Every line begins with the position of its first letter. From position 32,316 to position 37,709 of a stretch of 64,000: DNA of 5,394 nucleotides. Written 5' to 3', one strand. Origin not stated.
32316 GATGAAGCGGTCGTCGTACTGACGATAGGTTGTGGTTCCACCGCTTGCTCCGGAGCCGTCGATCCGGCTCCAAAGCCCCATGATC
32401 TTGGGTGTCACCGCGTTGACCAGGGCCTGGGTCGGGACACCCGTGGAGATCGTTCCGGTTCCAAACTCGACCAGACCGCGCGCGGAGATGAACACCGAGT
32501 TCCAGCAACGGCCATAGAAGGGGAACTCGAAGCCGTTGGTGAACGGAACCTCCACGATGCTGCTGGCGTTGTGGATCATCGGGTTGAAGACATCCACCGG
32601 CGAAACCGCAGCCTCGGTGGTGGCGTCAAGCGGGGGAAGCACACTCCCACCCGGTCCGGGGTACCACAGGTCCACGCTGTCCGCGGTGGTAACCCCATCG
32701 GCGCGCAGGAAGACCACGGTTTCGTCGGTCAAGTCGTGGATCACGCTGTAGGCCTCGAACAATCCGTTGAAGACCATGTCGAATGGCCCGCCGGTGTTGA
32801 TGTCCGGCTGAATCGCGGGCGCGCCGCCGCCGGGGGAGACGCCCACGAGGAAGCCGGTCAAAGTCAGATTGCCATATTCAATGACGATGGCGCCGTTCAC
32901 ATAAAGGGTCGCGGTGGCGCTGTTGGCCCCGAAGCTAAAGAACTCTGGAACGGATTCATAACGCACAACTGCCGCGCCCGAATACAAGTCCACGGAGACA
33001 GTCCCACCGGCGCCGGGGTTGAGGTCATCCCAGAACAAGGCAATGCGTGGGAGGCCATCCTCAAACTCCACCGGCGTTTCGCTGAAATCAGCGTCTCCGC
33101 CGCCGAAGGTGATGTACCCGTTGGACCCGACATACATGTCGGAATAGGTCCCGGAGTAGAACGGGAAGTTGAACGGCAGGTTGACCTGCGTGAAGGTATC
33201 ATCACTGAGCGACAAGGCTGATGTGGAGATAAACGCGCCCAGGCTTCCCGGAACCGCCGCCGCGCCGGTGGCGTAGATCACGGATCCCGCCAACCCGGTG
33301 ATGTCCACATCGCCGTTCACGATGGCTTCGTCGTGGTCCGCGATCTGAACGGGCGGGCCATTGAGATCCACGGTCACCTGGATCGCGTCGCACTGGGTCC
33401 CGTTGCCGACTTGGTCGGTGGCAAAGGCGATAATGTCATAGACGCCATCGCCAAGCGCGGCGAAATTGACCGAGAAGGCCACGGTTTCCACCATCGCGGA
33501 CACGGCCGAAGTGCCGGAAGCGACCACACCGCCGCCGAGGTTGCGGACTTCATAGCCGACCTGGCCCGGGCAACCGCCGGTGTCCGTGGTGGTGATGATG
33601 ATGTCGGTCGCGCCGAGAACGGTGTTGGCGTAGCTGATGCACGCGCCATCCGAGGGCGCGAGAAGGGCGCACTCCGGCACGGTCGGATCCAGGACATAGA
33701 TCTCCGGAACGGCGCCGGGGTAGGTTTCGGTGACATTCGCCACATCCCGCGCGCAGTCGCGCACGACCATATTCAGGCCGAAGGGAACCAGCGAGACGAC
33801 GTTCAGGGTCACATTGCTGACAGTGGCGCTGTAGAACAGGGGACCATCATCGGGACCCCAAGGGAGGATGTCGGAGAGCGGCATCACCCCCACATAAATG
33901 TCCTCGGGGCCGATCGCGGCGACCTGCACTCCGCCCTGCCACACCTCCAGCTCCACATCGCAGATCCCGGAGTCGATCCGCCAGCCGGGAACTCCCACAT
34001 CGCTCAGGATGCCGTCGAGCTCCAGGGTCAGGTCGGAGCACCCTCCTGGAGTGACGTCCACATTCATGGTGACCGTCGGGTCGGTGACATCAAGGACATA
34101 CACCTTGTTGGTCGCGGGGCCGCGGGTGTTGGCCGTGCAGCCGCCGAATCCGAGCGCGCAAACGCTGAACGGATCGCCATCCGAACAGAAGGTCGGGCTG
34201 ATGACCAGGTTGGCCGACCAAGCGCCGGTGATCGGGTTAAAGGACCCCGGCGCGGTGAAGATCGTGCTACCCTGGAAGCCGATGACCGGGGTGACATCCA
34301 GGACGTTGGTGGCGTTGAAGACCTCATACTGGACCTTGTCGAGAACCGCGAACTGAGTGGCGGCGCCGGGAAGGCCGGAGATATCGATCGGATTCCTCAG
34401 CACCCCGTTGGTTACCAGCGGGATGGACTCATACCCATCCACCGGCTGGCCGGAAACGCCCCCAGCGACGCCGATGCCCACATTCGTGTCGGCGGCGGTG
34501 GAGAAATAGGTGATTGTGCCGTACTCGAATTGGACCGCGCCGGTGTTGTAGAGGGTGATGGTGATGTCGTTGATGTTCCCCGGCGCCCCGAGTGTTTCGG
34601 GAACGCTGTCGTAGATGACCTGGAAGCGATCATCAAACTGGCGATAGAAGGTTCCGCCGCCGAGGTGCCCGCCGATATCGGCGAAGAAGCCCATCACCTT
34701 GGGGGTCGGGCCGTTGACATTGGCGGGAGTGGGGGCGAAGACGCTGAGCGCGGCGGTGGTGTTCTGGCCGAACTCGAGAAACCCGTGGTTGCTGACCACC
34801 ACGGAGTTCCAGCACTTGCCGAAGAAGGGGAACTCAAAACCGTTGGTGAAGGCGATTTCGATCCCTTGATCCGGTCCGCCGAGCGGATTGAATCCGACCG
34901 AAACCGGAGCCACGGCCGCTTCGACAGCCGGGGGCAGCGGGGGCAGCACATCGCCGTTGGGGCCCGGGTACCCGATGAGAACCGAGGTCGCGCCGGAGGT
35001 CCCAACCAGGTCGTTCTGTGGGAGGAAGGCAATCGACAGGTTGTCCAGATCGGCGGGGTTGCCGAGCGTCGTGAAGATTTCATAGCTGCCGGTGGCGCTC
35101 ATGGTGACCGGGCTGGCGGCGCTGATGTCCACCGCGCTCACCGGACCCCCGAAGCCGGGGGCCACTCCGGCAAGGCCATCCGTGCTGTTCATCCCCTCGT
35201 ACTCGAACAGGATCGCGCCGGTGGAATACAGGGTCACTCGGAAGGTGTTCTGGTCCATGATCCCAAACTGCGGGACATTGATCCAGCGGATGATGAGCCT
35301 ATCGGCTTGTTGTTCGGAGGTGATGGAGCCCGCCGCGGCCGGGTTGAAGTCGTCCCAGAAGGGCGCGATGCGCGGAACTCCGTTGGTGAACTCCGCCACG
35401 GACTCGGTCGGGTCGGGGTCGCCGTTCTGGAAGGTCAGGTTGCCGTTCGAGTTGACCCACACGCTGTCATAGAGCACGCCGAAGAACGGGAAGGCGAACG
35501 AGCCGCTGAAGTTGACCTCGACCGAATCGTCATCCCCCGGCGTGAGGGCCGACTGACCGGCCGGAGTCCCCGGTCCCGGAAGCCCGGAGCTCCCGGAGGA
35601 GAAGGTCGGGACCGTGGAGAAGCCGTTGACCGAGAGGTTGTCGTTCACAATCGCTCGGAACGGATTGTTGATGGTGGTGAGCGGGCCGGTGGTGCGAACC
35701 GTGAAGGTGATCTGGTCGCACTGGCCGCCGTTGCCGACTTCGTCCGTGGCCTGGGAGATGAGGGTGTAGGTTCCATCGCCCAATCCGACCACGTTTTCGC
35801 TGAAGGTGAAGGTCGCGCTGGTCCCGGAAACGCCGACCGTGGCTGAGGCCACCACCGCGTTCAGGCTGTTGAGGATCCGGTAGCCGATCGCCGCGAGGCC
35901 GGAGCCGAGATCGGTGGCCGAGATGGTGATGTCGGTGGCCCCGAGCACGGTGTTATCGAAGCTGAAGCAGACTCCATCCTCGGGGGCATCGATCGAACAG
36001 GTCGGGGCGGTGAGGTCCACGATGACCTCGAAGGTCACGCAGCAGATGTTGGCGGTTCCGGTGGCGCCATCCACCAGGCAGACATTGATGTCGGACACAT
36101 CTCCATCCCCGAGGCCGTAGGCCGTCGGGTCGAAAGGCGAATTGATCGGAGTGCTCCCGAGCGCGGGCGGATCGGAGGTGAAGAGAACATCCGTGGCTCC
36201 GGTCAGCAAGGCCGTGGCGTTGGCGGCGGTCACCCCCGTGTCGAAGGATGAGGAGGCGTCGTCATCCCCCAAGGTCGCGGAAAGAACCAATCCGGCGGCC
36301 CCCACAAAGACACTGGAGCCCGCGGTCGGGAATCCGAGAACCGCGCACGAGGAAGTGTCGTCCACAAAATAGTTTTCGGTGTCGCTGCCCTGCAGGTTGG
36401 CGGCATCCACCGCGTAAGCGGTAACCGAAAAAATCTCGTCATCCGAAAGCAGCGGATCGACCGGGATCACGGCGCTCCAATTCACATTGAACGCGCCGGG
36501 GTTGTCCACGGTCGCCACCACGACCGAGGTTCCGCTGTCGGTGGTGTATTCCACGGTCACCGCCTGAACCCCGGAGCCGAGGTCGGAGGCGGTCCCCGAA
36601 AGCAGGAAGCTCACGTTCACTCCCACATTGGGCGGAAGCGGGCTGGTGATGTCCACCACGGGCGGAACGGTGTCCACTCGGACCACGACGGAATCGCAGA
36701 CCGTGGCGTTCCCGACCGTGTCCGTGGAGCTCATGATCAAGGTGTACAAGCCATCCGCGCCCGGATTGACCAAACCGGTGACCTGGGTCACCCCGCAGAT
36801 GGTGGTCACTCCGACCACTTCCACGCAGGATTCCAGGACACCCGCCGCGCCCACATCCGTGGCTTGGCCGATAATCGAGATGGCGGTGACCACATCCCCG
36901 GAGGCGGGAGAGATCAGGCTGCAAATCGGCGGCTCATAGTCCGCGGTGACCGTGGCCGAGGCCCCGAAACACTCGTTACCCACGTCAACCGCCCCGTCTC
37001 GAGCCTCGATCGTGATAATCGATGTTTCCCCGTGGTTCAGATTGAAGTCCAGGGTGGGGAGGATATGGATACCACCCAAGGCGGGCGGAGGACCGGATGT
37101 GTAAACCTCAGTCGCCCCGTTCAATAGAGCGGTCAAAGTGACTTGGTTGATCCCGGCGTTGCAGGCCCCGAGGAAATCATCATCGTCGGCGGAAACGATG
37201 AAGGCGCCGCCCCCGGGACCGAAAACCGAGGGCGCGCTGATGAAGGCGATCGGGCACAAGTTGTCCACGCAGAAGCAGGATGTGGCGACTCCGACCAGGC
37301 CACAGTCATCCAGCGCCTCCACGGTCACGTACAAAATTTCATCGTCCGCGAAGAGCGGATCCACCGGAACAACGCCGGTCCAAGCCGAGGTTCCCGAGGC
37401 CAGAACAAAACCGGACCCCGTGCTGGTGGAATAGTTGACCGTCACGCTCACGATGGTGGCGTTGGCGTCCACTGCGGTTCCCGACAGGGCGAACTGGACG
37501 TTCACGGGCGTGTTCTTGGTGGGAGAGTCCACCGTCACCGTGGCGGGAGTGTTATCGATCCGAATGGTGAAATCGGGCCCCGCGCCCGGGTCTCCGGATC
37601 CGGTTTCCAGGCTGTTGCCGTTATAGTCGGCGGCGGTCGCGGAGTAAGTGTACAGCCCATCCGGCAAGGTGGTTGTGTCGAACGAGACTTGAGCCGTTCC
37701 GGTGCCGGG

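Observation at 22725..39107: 16.4 kb gene for a 5460 aa secreted giant protein with mixed Ig-like, FN3-like, beta-propeller and NIDO-like domains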

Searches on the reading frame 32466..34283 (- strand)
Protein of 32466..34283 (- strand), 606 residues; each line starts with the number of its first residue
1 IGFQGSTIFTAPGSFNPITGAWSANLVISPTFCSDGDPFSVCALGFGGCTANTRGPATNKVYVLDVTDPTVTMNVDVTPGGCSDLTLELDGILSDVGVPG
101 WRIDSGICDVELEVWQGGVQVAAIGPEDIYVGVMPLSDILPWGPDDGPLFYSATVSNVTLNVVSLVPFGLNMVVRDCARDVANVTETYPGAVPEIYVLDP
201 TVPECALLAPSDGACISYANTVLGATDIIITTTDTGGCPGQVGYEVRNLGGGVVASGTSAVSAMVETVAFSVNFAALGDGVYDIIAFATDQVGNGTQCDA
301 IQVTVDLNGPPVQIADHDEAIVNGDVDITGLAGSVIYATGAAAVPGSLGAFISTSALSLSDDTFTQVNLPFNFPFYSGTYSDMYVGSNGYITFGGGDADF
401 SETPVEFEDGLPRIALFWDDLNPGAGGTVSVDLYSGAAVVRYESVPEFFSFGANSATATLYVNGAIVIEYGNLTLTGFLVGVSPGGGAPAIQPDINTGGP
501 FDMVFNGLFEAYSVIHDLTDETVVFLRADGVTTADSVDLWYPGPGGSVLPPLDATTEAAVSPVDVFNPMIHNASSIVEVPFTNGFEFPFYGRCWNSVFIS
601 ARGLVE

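Call 8: search_protein_families(library=pfam, proteins=[window:32466-34283:-], max_evalue=5)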
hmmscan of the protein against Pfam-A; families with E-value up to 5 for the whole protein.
window:32466-34283:- (606 aa): 2 families
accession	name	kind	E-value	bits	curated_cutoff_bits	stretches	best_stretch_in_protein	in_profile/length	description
PF19077.6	Big_13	-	0.0032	18.4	27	1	270-306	64-101/102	Bacterial Ig-like domain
PF13750.12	Big_3_3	-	0.013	15.6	27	1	271-341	6-75/157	Bacterial Ig-like domain (group 3)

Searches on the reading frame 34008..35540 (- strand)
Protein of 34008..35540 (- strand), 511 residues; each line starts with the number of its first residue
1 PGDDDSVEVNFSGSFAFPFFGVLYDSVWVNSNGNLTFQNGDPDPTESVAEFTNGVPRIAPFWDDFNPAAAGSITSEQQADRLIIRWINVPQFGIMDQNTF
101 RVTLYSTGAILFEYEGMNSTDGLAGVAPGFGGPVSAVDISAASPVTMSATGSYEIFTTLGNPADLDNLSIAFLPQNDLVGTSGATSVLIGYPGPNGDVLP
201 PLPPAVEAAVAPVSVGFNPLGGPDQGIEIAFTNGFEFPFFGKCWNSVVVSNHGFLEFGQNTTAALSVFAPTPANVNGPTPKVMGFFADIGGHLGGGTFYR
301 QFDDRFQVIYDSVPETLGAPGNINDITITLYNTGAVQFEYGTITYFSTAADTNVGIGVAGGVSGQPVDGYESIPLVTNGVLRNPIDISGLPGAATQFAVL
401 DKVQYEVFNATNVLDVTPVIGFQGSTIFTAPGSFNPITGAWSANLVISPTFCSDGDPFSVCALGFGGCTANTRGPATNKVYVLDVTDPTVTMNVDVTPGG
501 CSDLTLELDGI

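Call 31: find_homologous_proteins(query=window:34008-35540:-, max_evalue=0.001)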
Query window:34008-35540:- (511 aa): 184 proteins with E <= 0.001 among 8000 candidates; the best 120 are listed.
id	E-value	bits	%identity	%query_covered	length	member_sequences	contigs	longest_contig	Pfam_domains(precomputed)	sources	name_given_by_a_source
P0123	2.3e-61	226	48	33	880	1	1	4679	PF04151.22,PF06119.20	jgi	jgi:hypothetical protein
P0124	1.6e-60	223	49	30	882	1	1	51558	PF06119.20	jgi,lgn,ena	-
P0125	3.6e-57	212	45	34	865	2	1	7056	PF04151.22,PF06119.20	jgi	jgi:hypothetical protein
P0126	5.3e-57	212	45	34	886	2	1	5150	PF06119.20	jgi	-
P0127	7.2e-57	211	47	34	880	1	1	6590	PF04151.22,PF06119.20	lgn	-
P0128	8.8e-57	211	46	34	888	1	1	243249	PF04151.22,PF06119.20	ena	-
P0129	1.7e-56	210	44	32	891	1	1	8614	PF04151.22,PF06119.20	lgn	-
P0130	2.0e-56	210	44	33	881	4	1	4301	PF04151.22,PF06119.20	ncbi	-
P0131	4.4e-56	209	49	34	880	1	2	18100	PF06119.20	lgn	-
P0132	2.2e-55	206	45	33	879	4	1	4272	PF04151.22,PF06119.20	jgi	jgi:hypothetical protein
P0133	4.3e-55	205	45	34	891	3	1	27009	PF06119.20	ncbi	-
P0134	6.7e-55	205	43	34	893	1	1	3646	PF04151.22,PF06119.20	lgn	-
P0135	1.0e-54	204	44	33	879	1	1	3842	PF04151.22,PF06119.20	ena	-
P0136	1.8e-54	203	43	34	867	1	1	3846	PF04151.22,PF06119.20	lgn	-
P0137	2.7e-54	203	43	34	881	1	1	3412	PF04151.22,PF06119.20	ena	-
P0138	3.4e-54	203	43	34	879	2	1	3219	PF04151.22,PF06119.20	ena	-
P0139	6.2e-54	202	44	33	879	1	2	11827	PF04151.22,PF06119.20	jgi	jgi:hypothetical protein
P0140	1.1e-53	201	47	34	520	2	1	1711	PF06119.20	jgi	jgi:hypothetical protein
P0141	2.7e-53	200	44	34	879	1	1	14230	PF06119.20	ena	-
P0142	3.8e-53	199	47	33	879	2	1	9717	PF06119.20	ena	-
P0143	9.7e-53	198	45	34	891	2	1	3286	PF06119.20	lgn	-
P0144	1.3e-52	197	44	34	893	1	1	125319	PF06119.20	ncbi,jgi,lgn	-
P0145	1.4e-52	197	41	33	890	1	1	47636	PF04151.22,PF06119.20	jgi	jgi:hypothetical protein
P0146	1.4e-52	197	45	32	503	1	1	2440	PF04151.22,PF06119.20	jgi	jgi:hypothetical protein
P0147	1.6e-52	197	45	34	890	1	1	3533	PF06119.20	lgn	-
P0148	2.0e-52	197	50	34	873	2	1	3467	PF04151.22,PF06119.20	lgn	-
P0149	3.1e-52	196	46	33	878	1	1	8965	PF04151.22,PF06119.20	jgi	-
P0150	4.7e-52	195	48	33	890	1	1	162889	PF04151.22,PF06119.20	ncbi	-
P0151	8.8e-52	195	46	34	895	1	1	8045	PF06119.20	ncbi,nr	ncbi:MAG: hypothetical protein HKN58_02055 [Xanthomonadales bacterium]|nr:hypothetical protein [Xant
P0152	9.9e-52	194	47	34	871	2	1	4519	PF04151.22,PF06119.20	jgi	-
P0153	1.0e-51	194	47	34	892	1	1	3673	PF04151.22,PF06119.20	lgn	-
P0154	1.1e-51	194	48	33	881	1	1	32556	PF06119.20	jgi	jgi:hypothetical protein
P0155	1.2e-51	194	46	34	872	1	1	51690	PF04151.22,PF06119.20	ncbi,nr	ncbi:MAG TPA: pre-peptidase C-terminal domain-containing protein [Thermoanaerobaculia bacterium]|nr:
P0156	1.4e-51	194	45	33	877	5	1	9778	PF04151.22,PF06119.20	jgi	-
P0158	1.6e-51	194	46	34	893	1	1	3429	PF06119.20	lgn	-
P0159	3.6e-51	193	44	34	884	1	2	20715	PF06119.20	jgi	jgi:hypothetical protein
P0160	4.0e-51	192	43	34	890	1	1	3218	PF06119.20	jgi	-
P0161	4.2e-51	192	46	34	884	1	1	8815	PF06119.20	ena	-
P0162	4.4e-51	192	46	34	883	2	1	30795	PF04151.22,PF06119.20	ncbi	ncbi:MAG: nidogen-like domain-containing protein [Pyrinomonadaceae bacterium]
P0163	6.3e-51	192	43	30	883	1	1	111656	PF06119.20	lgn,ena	-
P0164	6.7e-51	192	45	34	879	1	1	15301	PF04151.22,PF06119.20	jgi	jgi:hypothetical protein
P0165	6.9e-51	192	45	34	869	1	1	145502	PF04151.22,PF06119.20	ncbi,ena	-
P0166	7.0e-51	192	44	34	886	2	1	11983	PF04151.22,PF06119.20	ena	-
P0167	7.4e-51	191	42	34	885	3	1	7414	PF04151.22,PF06119.20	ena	-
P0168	9.3e-51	191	45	34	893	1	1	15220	PF06119.20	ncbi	-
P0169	1.0e-50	191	47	33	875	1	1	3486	PF04151.22,PF06119.20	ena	-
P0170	3.4e-50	189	45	33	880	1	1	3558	PF04151.22,PF06119.20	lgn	-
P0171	3.9e-50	189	41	34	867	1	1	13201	PF04151.22,PF06119.20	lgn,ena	-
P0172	4.1e-50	189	39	33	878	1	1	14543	PF06119.20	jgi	-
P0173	5.8e-50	189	45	34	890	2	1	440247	PF06119.20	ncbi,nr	ncbi:hypothetical protein [Marinihelvus fidelis]|nr:hypothetical protein [Marinihelvus fidelis]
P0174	9.9e-50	188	43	34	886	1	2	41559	PF04151.22,PF06119.20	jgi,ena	-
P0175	1.2e-49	187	43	34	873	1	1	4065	PF00413.31,PF06119.20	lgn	-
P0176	1.6e-49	187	47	33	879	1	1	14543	PF04151.22,PF06119.20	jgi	-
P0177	1.7e-49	187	44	33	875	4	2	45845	PF04151.22,PF06119.20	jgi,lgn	-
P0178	1.9e-49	187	45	34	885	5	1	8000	PF06119.20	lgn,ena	-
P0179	2.8e-49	186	45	32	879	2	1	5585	PF04151.22,PF06119.20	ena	-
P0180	4.1e-49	186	47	34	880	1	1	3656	PF04151.22,PF06119.20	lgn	-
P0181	5.1e-49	185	43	34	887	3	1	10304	PF06119.20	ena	-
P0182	7.3e-49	185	45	34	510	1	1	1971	PF04151.22,PF06119.20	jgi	jgi:hypothetical protein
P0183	7.3e-49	185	43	34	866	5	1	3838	PF04151.22,PF06119.20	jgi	jgi:hypothetical protein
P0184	1.1e-48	184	44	31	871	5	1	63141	PF04151.22,PF06119.20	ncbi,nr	ncbi:MAG: pre-peptidase C-terminal domain-containing protein [Gammaproteobacteria bacterium]|nr:pre-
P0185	1.2e-48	184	50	30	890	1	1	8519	PF00413.31,PF04151.22,PF06119.20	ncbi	-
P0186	1.3e-48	184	45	33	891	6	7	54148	PF04151.22,PF06119.20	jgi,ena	-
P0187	1.4e-48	184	44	34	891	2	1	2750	PF06119.20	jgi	jgi:hypothetical protein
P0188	1.4e-48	184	45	34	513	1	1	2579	PF04151.22,PF06119.20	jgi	-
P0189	1.4e-48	184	43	34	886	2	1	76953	PF04151.22,PF06119.20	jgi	jgi:hypothetical protein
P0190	1.5e-48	184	43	34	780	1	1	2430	PF06119.20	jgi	jgi:hypothetical protein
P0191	2.0e-48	183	45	33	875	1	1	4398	PF04151.22,PF06119.20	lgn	-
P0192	2.0e-48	183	44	33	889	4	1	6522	PF06119.20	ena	-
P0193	2.5e-48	183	46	33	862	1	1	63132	PF00413.31,PF06119.20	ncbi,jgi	-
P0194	3.3e-48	183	48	30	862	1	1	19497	PF00413.31,PF06119.20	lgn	-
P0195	4.4e-48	182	46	31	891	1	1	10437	PF04151.22,PF06119.20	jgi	jgi:hypothetical protein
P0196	5.4e-48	182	42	33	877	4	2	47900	PF04151.22,PF06119.20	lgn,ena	-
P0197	5.5e-48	182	42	33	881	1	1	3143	PF04151.22,PF06119.20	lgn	-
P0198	5.8e-48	182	42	33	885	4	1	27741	PF00413.31,PF04151.22,PF06119.20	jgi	jgi:hypothetical protein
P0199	6.9e-48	182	44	33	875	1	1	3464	PF04151.22,PF06119.20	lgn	-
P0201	7.6e-48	182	42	34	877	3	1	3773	PF04151.22,PF06119.20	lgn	-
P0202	8.0e-48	181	46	31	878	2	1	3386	PF04151.22,PF06119.20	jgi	-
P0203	1.0e-47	181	45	34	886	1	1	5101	PF04151.22,PF06119.20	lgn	-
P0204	1.1e-47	181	41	33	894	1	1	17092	PF04151.22,PF06119.20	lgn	-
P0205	1.3e-47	181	43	34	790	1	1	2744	PF04151.22,PF06119.20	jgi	jgi:hypothetical protein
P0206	1.8e-47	180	45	31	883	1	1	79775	PF06119.20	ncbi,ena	-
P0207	3.2e-47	179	45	31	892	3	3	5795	PF06119.20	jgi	-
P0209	5.0e-47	179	46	30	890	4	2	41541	PF06119.20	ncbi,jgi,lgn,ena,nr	ncbi:MAG: hypothetical protein OEU84_04395 [Xanthomonadales bacterium]|nr:hypothetical protein [Xant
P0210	5.4e-47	179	42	34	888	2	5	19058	PF06119.20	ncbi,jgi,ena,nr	ncbi:MAG: hypothetical protein OEV48_11480 [Acidobacteriota bacterium]|jgi:hypothetical protein|nr:h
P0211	6.4e-47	178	45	33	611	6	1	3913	PF04151.22,PF06119.20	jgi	jgi:hypothetical protein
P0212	6.6e-47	178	38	34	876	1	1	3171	PF06119.20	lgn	-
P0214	1.1e-46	178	47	31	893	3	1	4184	PF04151.22,PF06119.20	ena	-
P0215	1.5e-46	177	44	34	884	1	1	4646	PF06119.20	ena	-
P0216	2.0e-46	177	46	31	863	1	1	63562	PF04151.22,PF06119.20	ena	-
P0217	2.1e-46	177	42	33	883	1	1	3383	PF06119.20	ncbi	ncbi:MAG: carboxypeptidase-like regulatory domain-containing protein [Pseudomonadota bacterium]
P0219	4.1e-46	176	39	34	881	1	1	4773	PF04151.22,PF06119.20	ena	-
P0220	6.5e-46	175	44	33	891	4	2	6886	PF04151.22,PF06119.20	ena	-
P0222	9.6e-46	175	42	33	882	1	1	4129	PF00413.31,PF04151.22,PF06119.20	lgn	-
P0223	1.1e-45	174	41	34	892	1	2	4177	PF06119.20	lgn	-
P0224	1.1e-45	174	44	34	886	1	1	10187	PF04151.22,PF06119.20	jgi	-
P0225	1.5e-45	174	41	32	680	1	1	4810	PF04151.22,PF06119.20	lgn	-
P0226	1.6e-45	174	44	34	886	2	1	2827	PF04151.22,PF06119.20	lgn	-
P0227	2.9e-45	173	44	34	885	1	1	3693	PF04151.22,PF06119.20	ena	-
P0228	3.0e-45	173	42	34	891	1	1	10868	PF06119.20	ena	-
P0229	3.5e-45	173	45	34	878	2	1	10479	PF04151.22,PF06119.20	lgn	-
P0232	6.3e-45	172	41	34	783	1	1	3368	PF00413.31,PF06119.20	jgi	jgi:hypothetical protein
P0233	7.1e-45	172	44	33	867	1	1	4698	PF06119.20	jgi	jgi:hypothetical protein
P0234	7.9e-45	172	44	34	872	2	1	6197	PF06119.20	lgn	-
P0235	9.1e-45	171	45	34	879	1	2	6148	PF04151.22,PF13620.13,PF06119.20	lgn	-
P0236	9.5e-45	171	40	34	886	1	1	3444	PF06119.20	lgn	-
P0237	1.2e-44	171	47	30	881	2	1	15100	PF06119.20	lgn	-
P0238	1.4e-44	171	39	33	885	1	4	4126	PF06119.20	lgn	-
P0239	2.0e-44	170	50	25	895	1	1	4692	PF04151.22,PF06119.20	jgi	jgi:hypothetical protein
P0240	2.7e-44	170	43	34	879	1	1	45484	PF04151.22,PF06119.20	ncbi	ncbi:MAG: pre-peptidase C-terminal domain-containing protein [Gammaproteobacteria bacterium]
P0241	4.7e-44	169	46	30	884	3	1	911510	PF06119.20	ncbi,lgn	ncbi:MAG: carboxypeptidase-like regulatory domain-containing protein [Pseudomonadota bacterium]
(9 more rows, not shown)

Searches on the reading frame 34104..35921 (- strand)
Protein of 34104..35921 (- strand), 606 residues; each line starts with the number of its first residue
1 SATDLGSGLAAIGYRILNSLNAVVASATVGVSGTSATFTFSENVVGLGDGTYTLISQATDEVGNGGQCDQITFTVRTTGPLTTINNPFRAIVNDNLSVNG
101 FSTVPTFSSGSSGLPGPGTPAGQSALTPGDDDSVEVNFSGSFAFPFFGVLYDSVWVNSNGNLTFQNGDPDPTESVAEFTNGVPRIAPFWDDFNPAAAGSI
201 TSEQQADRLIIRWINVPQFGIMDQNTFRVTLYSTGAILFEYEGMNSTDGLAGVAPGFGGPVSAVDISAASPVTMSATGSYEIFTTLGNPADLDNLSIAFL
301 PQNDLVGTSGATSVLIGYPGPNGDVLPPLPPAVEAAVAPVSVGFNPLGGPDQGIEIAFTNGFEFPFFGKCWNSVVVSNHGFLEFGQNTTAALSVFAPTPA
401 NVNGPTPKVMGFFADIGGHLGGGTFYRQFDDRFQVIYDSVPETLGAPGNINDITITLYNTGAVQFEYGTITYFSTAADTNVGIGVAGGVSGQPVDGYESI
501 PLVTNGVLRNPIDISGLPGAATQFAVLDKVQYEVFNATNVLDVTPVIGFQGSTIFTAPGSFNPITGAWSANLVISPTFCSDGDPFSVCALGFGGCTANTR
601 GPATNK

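Call 8: search_protein_families(library=pfam, proteins=[window:34104-35921:-], max_evalue=5)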
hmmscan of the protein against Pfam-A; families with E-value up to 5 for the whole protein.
window:34104-35921:- (606 aa): 2 families
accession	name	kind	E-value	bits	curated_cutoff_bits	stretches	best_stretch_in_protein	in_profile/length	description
PF06119.19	NIDO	-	2.7e-05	24.7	25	1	152-206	1-54/186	Nidogen-like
PF19077.6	Big_13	-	0.0029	18.5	27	1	34-75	60-100/102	Bacterial Ig-like domain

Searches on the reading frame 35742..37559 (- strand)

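Call 8: search_protein_families(library=pfam, proteins=[window:35742-37559:-], max_evalue=5)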
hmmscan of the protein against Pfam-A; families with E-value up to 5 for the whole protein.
window:35742-37559:- (606 aa): 2 families
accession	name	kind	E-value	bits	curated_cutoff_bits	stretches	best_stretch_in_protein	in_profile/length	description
PF19077.6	Big_13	-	0.022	15.7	27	1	263-297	68-102/102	Bacterial Ig-like domain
PF13750.12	Big_3_3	-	0.12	12.5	27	1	268-392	13-139/157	Bacterial Ig-like domain (group 3)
